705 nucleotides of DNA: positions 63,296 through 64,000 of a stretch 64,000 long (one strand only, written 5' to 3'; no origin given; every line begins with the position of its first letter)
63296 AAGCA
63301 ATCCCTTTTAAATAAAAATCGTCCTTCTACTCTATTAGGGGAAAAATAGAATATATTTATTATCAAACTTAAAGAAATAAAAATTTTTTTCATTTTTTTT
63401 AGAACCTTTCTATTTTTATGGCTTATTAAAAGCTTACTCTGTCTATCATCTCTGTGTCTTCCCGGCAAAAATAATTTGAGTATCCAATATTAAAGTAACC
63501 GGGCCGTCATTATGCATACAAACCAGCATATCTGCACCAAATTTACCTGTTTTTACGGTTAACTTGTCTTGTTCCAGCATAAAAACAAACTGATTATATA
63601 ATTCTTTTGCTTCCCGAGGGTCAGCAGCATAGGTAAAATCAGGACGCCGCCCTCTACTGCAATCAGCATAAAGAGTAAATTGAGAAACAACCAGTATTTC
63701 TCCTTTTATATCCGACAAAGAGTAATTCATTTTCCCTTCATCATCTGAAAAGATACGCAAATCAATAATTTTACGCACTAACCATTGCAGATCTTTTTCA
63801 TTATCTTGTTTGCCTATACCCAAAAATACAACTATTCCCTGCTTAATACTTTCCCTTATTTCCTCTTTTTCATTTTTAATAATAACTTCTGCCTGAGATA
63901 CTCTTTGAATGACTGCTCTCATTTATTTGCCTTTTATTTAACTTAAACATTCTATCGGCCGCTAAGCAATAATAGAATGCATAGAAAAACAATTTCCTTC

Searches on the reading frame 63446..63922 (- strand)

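Call 79: search_protein_families(library=pfam, proteins=[window:63446-63922:-], max_evalue=0.00001)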
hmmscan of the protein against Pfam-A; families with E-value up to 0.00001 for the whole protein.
window:63446-63922:- (158 aa): 1 family
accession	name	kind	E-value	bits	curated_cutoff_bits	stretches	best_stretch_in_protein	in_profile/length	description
PF02580.21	Tyr_Deacylase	-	2.2e-57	193.8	25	1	2-147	1-144/144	D-Tyr-tRNA(Tyr) deacylase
